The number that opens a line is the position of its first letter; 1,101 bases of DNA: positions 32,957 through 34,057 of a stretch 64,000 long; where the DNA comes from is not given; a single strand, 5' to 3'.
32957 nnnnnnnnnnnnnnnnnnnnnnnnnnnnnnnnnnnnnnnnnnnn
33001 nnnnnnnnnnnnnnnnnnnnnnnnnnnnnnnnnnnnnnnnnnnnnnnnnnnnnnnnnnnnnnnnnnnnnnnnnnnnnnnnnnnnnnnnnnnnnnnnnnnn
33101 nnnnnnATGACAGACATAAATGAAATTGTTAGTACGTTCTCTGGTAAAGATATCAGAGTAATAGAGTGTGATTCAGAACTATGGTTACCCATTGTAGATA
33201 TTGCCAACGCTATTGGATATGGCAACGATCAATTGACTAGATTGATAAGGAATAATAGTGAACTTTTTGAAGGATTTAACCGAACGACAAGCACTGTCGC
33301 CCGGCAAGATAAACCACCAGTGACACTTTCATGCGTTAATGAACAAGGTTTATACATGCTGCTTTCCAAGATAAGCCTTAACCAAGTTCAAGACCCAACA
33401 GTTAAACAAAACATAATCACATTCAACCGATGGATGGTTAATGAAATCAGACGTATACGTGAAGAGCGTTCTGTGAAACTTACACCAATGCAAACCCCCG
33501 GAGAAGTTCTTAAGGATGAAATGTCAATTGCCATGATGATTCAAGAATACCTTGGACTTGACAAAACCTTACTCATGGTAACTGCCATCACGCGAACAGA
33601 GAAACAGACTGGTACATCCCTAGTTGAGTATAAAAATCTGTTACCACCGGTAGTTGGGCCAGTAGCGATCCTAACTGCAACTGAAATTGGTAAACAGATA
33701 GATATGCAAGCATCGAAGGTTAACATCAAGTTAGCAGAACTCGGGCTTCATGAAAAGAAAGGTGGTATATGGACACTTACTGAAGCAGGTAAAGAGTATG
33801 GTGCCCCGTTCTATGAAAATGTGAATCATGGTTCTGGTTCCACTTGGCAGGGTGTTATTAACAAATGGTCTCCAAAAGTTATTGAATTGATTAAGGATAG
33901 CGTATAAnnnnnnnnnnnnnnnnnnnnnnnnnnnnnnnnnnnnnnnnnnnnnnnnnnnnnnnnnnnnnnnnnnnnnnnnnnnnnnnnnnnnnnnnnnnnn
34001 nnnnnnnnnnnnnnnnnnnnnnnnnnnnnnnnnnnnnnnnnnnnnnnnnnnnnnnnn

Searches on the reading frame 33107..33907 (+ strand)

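Call 11: search_protein_families(library=phrogs, proteins=[window:33107-33907:+], max_evalue=0.001)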
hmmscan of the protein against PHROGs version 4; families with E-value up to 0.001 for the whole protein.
window:33107-33907:+ (266 aa): 11 families
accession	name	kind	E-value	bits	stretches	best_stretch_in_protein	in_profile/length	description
phrog_130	-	transcription regulation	3.8e-10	40.4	1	6-262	159-404/480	anti-repressor Ant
phrog_463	-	transcription regulation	9.7e-09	36.1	1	10-179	7-165/250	anti-repressor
phrog_29829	-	unknown function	3.3e-08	34.4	1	168-264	2-94/106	-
phrog_245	-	transcription regulation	6.5e-07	30.1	1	4-116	39-135/319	anti-repressor Ant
phrog_9976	-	transcription regulation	7.6e-07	30.2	1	10-124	5-104/188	anti-repressor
phrog_2593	-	transcription regulation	1.7e-05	25.7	1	9-88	25-106/255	anti-repressor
phrog_5060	-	transcription regulation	5.8e-05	24.2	1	10-86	11-90/224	anti-repressor Ant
phrog_2977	-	transcription regulation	6.4e-05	23.8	1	11-92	69-148/150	anti-repressor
phrog_7940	-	unknown function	0.00016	22.3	0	7-87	6-81/252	-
phrog_2011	-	transcription regulation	0.00028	21.7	1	8-90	6-91/275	anti-repressor Ant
phrog_2899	-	transcription regulation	0.00034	21.3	1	11-89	12-85/263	anti-repressor Ant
